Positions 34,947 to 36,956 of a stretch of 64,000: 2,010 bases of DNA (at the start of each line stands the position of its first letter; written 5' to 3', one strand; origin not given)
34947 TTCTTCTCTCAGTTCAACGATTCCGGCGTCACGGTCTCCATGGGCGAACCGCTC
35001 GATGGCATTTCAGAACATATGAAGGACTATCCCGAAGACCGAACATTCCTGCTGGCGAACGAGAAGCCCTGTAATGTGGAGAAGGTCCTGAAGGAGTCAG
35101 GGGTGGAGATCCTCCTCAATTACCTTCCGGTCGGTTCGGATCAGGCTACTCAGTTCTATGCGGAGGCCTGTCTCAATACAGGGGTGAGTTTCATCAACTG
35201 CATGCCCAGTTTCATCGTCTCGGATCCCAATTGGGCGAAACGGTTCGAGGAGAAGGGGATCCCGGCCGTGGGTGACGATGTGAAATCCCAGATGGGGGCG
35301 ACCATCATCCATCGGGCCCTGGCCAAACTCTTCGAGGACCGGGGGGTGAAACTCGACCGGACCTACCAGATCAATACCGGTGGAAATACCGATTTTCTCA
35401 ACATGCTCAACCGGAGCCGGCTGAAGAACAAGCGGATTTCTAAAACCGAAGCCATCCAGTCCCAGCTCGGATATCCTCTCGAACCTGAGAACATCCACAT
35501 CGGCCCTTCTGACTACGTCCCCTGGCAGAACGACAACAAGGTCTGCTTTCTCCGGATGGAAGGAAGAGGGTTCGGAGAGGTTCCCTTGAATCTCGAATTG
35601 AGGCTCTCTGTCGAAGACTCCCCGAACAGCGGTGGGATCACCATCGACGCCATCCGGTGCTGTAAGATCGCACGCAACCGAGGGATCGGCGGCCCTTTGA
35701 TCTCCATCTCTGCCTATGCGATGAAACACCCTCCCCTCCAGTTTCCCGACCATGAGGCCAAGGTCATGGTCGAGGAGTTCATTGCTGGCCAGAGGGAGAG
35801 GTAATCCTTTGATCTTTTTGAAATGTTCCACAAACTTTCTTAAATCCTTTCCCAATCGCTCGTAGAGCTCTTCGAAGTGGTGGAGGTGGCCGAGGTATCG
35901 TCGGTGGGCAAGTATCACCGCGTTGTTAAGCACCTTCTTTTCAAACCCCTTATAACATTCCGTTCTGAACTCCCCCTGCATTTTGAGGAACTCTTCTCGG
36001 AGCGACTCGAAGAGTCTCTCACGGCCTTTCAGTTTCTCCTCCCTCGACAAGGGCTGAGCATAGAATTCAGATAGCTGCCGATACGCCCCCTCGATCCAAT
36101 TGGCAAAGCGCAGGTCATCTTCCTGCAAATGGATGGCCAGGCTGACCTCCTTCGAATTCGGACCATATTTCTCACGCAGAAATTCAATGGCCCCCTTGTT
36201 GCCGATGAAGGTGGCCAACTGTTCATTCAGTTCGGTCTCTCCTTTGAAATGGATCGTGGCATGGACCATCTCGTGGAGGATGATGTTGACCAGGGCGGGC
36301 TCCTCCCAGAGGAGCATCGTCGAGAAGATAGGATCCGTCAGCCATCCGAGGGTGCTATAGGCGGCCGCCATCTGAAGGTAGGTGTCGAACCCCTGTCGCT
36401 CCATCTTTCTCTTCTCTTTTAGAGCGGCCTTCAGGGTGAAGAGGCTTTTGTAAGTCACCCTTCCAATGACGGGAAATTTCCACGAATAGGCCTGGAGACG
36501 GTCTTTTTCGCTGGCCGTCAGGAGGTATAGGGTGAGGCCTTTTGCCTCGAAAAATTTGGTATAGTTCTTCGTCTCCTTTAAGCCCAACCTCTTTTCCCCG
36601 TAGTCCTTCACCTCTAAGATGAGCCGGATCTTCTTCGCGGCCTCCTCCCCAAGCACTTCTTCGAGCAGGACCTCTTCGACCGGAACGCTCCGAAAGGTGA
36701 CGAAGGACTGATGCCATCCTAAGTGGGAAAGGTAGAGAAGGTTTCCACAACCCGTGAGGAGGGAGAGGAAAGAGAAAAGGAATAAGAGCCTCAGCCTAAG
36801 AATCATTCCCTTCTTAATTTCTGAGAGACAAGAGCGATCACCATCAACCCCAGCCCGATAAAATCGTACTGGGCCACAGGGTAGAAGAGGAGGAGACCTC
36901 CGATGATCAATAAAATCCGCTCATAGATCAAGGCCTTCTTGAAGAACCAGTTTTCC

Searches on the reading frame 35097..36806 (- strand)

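Call 60: search_protein_families(library=pfam, proteins=[window:35097-36806:-], max_evalue=0.00001)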
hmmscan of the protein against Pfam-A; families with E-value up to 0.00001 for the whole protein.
window:35097-36806:- (569 aa): 1 family
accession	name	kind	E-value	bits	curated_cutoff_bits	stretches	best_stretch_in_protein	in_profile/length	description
PF10023.15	Aminopep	-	4.5e-71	240.3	25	1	25-336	2-314/322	Putative aminopeptidase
